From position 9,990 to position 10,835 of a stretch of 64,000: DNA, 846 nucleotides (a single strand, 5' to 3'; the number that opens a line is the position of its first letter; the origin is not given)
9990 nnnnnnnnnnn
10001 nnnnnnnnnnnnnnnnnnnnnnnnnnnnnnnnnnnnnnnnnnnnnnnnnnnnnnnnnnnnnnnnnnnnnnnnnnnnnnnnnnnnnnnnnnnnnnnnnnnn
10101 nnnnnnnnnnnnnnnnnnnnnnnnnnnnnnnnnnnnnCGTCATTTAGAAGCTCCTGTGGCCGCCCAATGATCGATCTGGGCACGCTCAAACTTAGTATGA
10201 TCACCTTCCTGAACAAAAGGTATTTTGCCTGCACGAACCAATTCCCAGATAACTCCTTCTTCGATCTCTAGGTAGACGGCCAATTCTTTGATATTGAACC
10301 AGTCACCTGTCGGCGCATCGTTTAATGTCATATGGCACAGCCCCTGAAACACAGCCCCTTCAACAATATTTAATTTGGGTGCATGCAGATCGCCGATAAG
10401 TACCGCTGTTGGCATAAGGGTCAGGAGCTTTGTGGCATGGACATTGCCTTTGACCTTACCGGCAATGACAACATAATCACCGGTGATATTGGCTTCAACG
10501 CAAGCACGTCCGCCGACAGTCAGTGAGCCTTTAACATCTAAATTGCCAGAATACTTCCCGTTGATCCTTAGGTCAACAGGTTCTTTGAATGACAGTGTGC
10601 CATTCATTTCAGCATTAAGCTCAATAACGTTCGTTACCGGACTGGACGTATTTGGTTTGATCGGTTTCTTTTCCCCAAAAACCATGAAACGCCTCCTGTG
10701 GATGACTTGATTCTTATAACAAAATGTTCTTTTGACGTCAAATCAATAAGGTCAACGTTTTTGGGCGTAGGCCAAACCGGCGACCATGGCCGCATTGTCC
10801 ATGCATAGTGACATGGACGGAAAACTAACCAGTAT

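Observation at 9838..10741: Bactofilin fused to an excisionase-type HTH, translationally coupled to a tail-anchored HTH protein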

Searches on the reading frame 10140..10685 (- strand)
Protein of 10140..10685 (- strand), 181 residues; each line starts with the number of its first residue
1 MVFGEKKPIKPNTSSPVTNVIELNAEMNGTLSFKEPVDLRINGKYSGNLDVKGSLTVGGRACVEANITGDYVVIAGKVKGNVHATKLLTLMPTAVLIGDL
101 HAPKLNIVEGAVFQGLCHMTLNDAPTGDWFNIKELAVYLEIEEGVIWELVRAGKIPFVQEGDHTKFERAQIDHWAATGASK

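Call 3: search_protein_families(library=pfam, proteins=[window:10140-10685:-], max_evalue=1)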
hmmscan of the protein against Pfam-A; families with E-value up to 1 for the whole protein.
window:10140-10685:- (181 aa): 2 families
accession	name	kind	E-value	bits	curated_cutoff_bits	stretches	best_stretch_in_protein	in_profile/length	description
PF04519.19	Bactofilin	-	2.1e-23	82.8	27.9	1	20-117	2-97/98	Polymer-forming cytoskeletal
PF12728.13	HTH_17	-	1.7e-08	35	27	1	129-177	1-49/51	Helix-turn-helix domain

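Call 4: search_protein_families(library=ncbifam, proteins=[window:10140-10685:-], max_evalue=1)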
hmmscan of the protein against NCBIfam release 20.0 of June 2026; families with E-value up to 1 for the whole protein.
window:10140-10685:- (181 aa): 3 families
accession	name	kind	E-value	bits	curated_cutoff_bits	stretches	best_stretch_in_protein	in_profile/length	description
NF047737.1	antiphage_MADS1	equivalog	4.9e-08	33.1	80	1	129-174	3-48/49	methylation-associated defense system helix-turn-helix domain-containing protein MAD1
TIGR01764.1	excise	domain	6.5e-08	32.8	28.8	1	132-176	4-48/49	excisionase family DNA-binding protein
NF041611.1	exoglucan_CbhB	equivalog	0.074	11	1950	1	17-63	949-995/997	exoglucanase CbhB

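Call 6: find_homologous_proteins(query=window:10140-10685:-)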
Query window:10140-10685:- (181 aa): 382 proteins with E <= 0.001 among 436 candidates; the best 120 are listed.
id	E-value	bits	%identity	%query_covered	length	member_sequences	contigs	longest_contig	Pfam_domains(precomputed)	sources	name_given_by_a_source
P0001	1.4e-116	405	100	100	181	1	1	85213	PF12728.14,PF04519.20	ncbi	-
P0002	1.9e-95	336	83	100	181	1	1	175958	PF12728.14,PF04519.20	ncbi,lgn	-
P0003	8.9e-93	327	80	100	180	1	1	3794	PF12728.14,PF04519.20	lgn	-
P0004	5.3e-92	325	78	100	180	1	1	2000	PF12728.14,PF04519.20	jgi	-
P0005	7.2e-92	324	78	100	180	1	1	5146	PF12728.14,PF04519.20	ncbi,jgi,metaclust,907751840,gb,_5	metaclust:\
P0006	3.9e-91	322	78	100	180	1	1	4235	PF12728.14,PF04519.20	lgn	-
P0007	2.9e-90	319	78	100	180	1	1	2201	PF12728.14,PF04519.20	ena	-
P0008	5.6e-90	318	77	100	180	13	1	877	PF12728.14,PF04519.20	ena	-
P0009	1.2e-89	317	77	100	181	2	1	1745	PF12728.14,PF04519.20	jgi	jgi:excisionase family DNA binding protein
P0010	1.8e-89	316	77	100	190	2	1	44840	PF12728.14,PF04519.20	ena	-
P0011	3.8e-89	315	78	100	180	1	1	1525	PF12728.14,PF04519.20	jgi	jgi:excisionase family DNA binding protein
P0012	8.0e-89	314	75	100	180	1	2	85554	PF12728.14,PF04519.20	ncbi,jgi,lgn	jgi:excisionase family DNA binding protein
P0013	1.6e-88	313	76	100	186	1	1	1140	PF12728.14,PF04519.20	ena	-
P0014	1.4e-87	310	77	100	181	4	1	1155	PF12728.14,PF04519.20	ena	-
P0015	6.9e-87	308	76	100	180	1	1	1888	PF12728.14,PF04519.20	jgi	jgi:cytoskeletal protein CcmA (bactofilin family)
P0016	5.5e-85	302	77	100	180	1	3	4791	PF12728.14,PF04519.20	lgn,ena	-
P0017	2.8e-78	280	73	100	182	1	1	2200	PF04519.20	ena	-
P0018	7.5e-73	262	68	100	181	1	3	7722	PF04519.20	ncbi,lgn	ncbi:MAG: polymer-forming cytoskeletal protein [Candidatus Omnitrophota bacterium]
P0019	4.0e-72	260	70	100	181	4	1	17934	PF04519.20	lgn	-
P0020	1.1e-70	255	67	98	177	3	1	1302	PF12728.14,PF04519.20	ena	-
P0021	1.3e-70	255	69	98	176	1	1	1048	PF04519.20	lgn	-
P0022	1.9e-70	254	67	100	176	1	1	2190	PF12728.14,PF04519.20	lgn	-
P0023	2.4e-70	254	66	98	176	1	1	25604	PF12728.14,PF04519.20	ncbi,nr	ncbi:MAG: polymer-forming cytoskeletal protein [Candidatus Omnitrophica bacterium]|nr:polymer-formin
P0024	3.3e-70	254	67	100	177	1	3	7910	PF12728.14,PF04519.20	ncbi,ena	-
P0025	8.3e-70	252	67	100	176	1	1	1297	PF12728.14,PF04519.20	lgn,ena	-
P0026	1.9e-69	251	66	98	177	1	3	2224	PF04519.20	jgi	jgi:excisionase family DNA binding protein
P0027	2.4e-69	251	65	98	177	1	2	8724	PF12728.14,PF04519.20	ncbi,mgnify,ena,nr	ncbi:MAG: hypothetical protein GX606_05485 [Elusimicrobia bacterium]|mgnify:CR=1 FL=1|nr:hypothetica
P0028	6.1e-69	249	65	100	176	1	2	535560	PF12728.14,PF04519.20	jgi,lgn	jgi:excisionase family DNA binding protein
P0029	6.9e-69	249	66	100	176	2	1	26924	PF04519.20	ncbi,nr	ncbi:MAG: polymer-forming cytoskeletal protein [Candidatus Omnitrophica bacterium]|nr:polymer-formin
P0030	3.9e-68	247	64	100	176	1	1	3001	PF12728.14,PF04519.20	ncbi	-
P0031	5.0e-68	246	65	98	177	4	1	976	PF12728.14,PF04519.20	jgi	jgi:excisionase family DNA binding protein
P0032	1.1e-67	245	64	100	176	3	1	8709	PF04519.20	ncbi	-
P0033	2.7e-67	244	65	98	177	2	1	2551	PF12728.14,PF04519.20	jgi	jgi:excisionase family DNA binding protein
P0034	4.9e-67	243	64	100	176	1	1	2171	PF12728.14,PF04519.20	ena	-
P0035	1.7e-66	241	66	98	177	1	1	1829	PF04519.20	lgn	-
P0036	7.7e-66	239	64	100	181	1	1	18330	PF12728.14,PF04519.20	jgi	jgi:excisionase family DNA binding protein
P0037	8.5e-66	239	65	100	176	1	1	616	PF12728.14,PF04519.20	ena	-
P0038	1.2e-65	239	65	98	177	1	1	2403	PF12728.14,PF04519.20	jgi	jgi:excisionase family DNA binding protein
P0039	1.2e-65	239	65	98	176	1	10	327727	PF12728.14,PF04519.20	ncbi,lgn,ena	-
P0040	1.7e-65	238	64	100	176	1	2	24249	PF12728.14,PF04519.20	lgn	-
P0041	1.9e-65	238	65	100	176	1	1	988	PF04519.20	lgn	-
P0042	2.8e-65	238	66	98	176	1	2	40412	PF12728.14,PF04519.20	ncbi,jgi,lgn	-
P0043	4.0e-65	237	65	100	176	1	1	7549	PF12728.14,PF04519.20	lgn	-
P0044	5.1e-65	237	65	100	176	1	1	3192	PF12728.14,PF04519.20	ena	-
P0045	5.2e-65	237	65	100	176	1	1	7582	PF12728.14,PF04519.20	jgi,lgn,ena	-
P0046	5.4e-65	237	63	100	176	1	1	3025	PF12728.14,PF04519.20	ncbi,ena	-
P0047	7.5e-65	236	64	100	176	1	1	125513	PF12728.14,PF04519.20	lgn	-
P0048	9.2e-65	236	66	98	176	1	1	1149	PF12728.14,PF04519.20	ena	-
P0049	9.9e-65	236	65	98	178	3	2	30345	PF12728.14,PF04519.20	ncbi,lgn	-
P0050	1.5e-64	235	65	100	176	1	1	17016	PF12728.14,PF04519.20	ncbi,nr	ncbi:MAG: polymer-forming cytoskeletal protein [Candidatus Omnitrophica bacterium]|nr:polymer-formin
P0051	1.6e-64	235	61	100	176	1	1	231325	PF12728.14,PF04519.20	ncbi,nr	ncbi:MAG: polymer-forming cytoskeletal protein [Candidatus Omnitrophica bacterium]|nr:polymer-formin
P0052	1.8e-64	235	64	98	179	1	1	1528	PF12728.14,PF04519.20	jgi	jgi:excisionase family DNA binding protein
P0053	2.4e-64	235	64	100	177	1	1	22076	PF12728.14,PF04519.20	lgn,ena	-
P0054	8.4e-64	233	63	98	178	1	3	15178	PF12728.14,PF04519.20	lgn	-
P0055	1.5e-63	232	62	100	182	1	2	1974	PF12728.14,PF04519.20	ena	-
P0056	1.6e-63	232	67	98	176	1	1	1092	PF12728.14,PF04519.20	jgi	jgi:excisionase family DNA binding protein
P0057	2.3e-63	231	62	98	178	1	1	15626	PF12728.14,PF04519.20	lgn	-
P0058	4.7e-63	230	61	100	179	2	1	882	PF12728.14,PF04519.20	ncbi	-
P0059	9.8e-63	229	64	100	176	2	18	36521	PF12728.14,PF04519.20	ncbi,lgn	-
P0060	2.3e-61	225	60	100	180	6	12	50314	PF12728.14,PF04519.20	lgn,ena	-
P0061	7.1e-59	217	58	100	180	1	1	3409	PF12728.14,PF04519.20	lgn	-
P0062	1.8e-53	199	57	98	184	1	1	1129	PF12728.14,PF04519.20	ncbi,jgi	-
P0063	2.5e-53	199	54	100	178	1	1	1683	PF12728.14,PF04519.20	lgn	-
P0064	4.8e-53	198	62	86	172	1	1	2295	PF12728.14,PF04519.20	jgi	-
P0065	6.7e-53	197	57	98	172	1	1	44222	PF12728.14,PF04519.20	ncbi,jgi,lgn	-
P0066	1.3e-52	196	56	98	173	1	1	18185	PF12728.14,PF04519.20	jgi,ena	jgi:excisionase family DNA binding protein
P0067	1.5e-52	196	56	95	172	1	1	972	PF12728.14,PF04519.20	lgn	-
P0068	1.5e-52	196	59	89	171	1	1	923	PF12728.14,PF04519.20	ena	-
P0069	1.5e-52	196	57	100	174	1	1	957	PF12728.14,PF04519.20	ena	-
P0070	1.7e-52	196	58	95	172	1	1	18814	PF12728.14,PF04519.20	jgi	jgi:excisionase family DNA binding protein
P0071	2.0e-52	196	60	86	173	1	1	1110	PF12728.14,PF04519.20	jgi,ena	-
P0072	2.1e-52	196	61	87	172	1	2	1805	PF12728.14,PF04519.20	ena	-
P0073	2.2e-52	196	54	93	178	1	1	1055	PF12728.14,PF04519.20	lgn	-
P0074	2.3e-52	195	57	98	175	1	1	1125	PF12728.14,PF04519.20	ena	-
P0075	2.8e-52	195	62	86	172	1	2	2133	PF12728.14,PF04519.20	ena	-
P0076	3.0e-52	195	54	98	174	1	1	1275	PF12728.14,PF04519.20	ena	-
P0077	3.8e-52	195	61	86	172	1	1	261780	PF12728.14,PF04519.20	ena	-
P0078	3.8e-52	195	61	86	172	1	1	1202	PF12728.14,PF04519.20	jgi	jgi:excisionase family DNA binding protein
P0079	3.8e-52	195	57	92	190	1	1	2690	PF12728.14,PF04519.20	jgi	jgi:excisionase family DNA binding protein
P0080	4.2e-52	195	58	87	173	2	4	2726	PF12728.14,PF04519.20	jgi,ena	-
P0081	5.0e-52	194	55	95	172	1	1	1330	PF12728.14,PF04519.20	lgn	-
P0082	5.0e-52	194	55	100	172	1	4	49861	PF12728.14,PF04519.20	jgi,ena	-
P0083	5.0e-52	194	58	92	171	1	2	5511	PF12728.14,PF04519.20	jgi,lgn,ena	-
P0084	6.9e-52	194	61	87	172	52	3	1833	PF12728.14,PF04519.20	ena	-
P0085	8.9e-52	194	59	86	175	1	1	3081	PF12728.14,PF04519.20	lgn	-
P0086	1.0e-51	193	61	86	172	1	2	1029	PF12728.14,PF04519.20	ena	-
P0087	1.0e-51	193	59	86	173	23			PF12728.14,PF04519.20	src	-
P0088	1.0e-51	193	56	95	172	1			PF12728.14,PF04519.20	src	-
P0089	1.1e-51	193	56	95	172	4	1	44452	PF12728.14,PF04519.20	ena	-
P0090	1.2e-51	193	55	95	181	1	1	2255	PF12728.14,PF04519.20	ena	-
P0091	1.4e-51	193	54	98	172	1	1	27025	PF12728.14,PF04519.20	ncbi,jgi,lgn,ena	jgi:excisionase family DNA binding protein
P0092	1.4e-51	193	60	86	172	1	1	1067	PF12728.14,PF04519.20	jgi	jgi:excisionase family DNA binding protein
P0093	1.5e-51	193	56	95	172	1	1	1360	PF12728.14,PF04519.20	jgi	jgi:excisionase family DNA binding protein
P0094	1.5e-51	193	54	95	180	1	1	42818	PF12728.14,PF04519.20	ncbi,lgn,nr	ncbi:MAG: polymer-forming cytoskeletal protein [Candidatus Omnitrophica bacterium]|nr:polymer-formin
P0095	1.7e-51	193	58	92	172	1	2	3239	PF12728.14,PF04519.20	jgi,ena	-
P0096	1.7e-51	193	58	92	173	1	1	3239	PF12728.14,PF04519.20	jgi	-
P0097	1.7e-51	193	58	90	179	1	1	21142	PF12728.14,PF04519.20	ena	-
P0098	1.8e-51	193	61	86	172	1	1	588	PF12728.14,PF04519.20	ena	-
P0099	1.8e-51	193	58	86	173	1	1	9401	PF12728.14,PF04519.20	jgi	jgi:excisionase family DNA binding protein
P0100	1.9e-51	192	59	90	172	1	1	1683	PF12728.14,PF04519.20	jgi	jgi:excisionase family DNA binding protein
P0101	2.2e-51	192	57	95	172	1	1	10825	PF12728.14,PF04519.20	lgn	-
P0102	2.7e-51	192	59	86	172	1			PF12728.14,PF04519.20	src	-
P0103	2.9e-51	192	58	87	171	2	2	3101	PF12728.14,PF04519.20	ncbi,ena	-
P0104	2.9e-51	192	58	98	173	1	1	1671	PF12728.14,PF04519.20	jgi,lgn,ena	-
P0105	3.1e-51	192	55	100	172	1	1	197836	PF12728.14,PF04519.20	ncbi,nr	ncbi:MAG: polymer-forming cytoskeletal protein [Candidatus Omnitrophica bacterium]|nr:polymer-formin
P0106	3.4e-51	192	54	100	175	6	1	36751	PF12728.14,PF04519.20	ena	-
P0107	3.8e-51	191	54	100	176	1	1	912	PF12728.14,PF04519.20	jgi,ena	-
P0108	4.0e-51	191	60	87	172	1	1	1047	PF12728.14,PF04519.20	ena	-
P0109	4.1e-51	191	59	90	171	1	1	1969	PF12728.14,PF04519.20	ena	-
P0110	4.3e-51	191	58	92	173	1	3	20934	PF12728.14,PF04519.20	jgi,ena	-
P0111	4.4e-51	191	55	90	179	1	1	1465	PF12728.14,PF04519.20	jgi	-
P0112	4.4e-51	191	55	90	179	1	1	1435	PF12728.14,PF04519.20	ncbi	-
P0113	5.9e-51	191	56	93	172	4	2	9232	PF12728.14,PF04519.20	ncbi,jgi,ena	-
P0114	6.7e-51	191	57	93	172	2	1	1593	PF12728.14,PF04519.20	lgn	-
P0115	7.6e-51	191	51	98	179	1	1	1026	PF12728.14,PF04519.20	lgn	-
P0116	7.9e-51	190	56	92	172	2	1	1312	PF12728.14,PF04519.20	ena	-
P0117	7.9e-51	190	54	100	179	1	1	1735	PF12728.14,PF04519.20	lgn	-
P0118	8.1e-51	190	55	100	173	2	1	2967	PF12728.14,PF04519.20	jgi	jgi:excisionase family DNA binding protein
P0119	1.1e-50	190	55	93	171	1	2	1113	PF12728.14,PF04519.20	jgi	jgi:excisionase family DNA binding protein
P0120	1.2e-50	190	53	100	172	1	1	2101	PF12728.14,PF04519.20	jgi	jgi:excisionase family DNA binding protein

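Call 14: find_related_loci(query=A1, collection=genome_contigs, flank=5000)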
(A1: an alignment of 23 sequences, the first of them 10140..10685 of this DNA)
Query A1 (181 aa) in genome_contigs; peptide patterns used: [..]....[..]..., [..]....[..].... (x = any residue, [..] = any of these).
184 stretches matched a pattern; 149 encode a relative of the query (tblastn E <= 1e-3); the best 80 are kept; 80 distinct loci.
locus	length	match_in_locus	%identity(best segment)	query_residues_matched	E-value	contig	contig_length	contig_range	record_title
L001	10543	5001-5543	78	1-181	1e-96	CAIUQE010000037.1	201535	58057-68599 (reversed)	MAG: Candidatus Omnitrophica bacterium isolate MJ-2014-D6_bin-075 genome assembly, contig: bin-075:37/49, whole genome s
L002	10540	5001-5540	78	1-181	3e-96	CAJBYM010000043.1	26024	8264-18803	MAG: Candidatus Omnitrophica bacterium isolate Loc090907-5m_bin-489 genome assembly, contig: bin-489:043/139, whole geno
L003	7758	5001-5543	79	1-181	2e-95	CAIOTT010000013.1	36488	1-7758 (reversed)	MAG: Candidatus Omnitrophica bacterium isolate Ki2-D4_bin-0675 genome assembly, contig: bin-0675:13/74, whole genome sho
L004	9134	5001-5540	75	1-181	2e-93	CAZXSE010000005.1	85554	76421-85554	MAG TPA_asm: uncultured Planctomycetales bacterium isolate binchicken_co154_760 genome assembly, contig: NODE_222_length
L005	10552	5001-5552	75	1-181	6e-90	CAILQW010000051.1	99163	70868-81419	MAG: Candidatus Omnitrophica bacterium isolate AM4_bin-704 genome assembly, contig: bin-704:51/67, whole genome shotgun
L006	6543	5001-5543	68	1-181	4e-80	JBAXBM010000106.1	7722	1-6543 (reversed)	MAG: Candidatus Omnitrophota bacterium isolate ELA167 MAG167_106, whole genome shotgun sequence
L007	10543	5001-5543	72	1-181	5e-78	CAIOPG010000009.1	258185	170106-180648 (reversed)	MAG: Candidatus Omnitrophica bacterium isolate Umea1p4_bin-199 genome assembly, contig: bin-199:09/20, whole genome shot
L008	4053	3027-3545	67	1-178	1e-76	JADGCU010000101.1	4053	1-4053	MAG: Candidatus Omnitrophota bacterium isolate nXXbin4 nXX_bin4_NODE_3474_length_4053_cov_3.949725, whole genome shotgun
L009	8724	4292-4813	65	1-178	1e-76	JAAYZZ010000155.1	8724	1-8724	MAG: Elusimicrobia bacterium isolate AS06rmzACSIP_371 429316_AS06, whole genome shotgun sequence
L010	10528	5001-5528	67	1-181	4e-76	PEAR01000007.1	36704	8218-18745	MAG: Candidatus Omnitrophota bacterium isolate Cal1bin1 scaffold21, whole genome shotgun sequence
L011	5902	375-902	66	1-181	1e-75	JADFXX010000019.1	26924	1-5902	MAG: Candidatus Omnitrophota bacterium isolate nDJH2bin18 nDJH2_bin18_NODE_19_length_26924_cov_65.845542, whole genome s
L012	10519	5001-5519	65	1-178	2e-72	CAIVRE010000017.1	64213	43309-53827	MAG: Candidatus Omnitrophica bacterium isolate AM-lipid-02-D9_bin-0629 genome assembly, contig: bin-0629:17/34, whole ge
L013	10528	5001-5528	65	1-181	1e-72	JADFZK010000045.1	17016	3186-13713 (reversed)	MAG: Candidatus Omnitrophota bacterium isolate nHGRbin18 nHGR_bin18_NODE_1151_length_17016_cov_8.468369, whole genome sh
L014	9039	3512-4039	65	1-181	3e-72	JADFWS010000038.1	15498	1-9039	MAG: Candidatus Omnitrophota bacterium isolate nCal2bin1 nCal2_bin1_NODE_38_length_15498_cov_4.261786, whole genome shot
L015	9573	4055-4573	66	1-178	8e-72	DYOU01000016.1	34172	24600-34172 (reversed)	MAG TPA_asm: Candidatus Elulimicrobium sp. isolate SulCav_GS09_5_2_46_18 SulCav_GS09_5_1788_length_34172_cov_8_714219, w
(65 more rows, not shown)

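Call 21: search_solved_structures(query=A1, max_evalue=1, show_alignments=3)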
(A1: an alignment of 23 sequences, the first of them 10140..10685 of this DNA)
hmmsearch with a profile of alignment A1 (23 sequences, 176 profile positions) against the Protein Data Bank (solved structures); distinct sequences matched with E-value up to 1: 6.
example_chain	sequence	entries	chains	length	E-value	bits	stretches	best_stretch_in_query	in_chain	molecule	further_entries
6ria_A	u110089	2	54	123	8.4e-10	41.6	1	35-115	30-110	bactofilin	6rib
2n3d_A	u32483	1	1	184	9.7e-10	41.4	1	32-114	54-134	Bactofilin A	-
9sfi_T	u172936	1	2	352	0.13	15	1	90-120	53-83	4Fe-4S ferredoxin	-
4j2n_A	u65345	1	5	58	0.37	13.5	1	126-167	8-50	Gp37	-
9v1k_sD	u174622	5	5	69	0.76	12.5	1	54-89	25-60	40S ribosomal protein S28, putative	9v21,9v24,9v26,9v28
3vtn_A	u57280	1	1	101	0.9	12.2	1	40-75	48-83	Protein gp45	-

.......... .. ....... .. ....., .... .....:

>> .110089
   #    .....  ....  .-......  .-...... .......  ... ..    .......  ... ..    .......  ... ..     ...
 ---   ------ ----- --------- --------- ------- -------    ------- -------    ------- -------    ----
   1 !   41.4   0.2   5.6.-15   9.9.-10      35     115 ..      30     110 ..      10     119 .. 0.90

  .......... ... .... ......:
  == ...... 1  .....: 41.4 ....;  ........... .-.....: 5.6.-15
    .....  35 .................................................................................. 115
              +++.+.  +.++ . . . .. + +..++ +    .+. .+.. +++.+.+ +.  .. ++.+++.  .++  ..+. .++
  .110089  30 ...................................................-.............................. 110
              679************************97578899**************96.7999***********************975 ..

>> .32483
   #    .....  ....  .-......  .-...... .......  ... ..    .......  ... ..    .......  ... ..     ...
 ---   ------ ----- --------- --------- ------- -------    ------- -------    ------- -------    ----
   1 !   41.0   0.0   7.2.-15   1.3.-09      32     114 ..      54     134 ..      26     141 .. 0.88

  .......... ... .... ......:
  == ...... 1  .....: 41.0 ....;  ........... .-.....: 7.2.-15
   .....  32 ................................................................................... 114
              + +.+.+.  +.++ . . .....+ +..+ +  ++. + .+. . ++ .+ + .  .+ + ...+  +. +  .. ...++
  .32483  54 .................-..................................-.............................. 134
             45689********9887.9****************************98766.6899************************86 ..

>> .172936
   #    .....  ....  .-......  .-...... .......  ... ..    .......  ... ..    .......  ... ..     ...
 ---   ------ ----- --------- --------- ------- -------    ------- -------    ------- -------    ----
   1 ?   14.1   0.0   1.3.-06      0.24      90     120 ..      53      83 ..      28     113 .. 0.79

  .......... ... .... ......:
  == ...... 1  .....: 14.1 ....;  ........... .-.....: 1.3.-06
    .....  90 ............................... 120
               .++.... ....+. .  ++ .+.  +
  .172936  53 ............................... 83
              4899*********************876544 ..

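Call 35: predict_structure(alignment_id=A3)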
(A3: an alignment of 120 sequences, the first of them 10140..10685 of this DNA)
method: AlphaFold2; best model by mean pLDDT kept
length: 181 residues; sequences in the alignment: 120
mean_pLDDT: 80.4   pTM: 0.56
mean pLDDT of the five models: 80.4, 80.1, 79.1, 77.1, 75.4
residues with pLDDT >= 90: 74; 70-90: 74; 50-70: 10; < 50: 23
segments of 3 or more residues with pLDDT < 50: 1-16, 122-126
pLDDT, mean of each block of 10 residues (from residue 1): 44 50 87 89 92 92 94 95 94 94 91 85 56 81 83 78 76 70 37
secondary structure, 60 per line:
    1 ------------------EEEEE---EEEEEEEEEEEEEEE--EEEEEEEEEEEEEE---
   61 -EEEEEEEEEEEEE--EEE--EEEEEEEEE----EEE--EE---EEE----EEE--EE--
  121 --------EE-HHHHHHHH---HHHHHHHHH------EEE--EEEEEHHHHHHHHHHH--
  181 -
elements in order: E19-23 E27-41 E44-57 E62-74 E77-79 E82-90 E95-97 E105-107 E112-114 H132-139 H143-151 E158-160 E163-167 H168-178
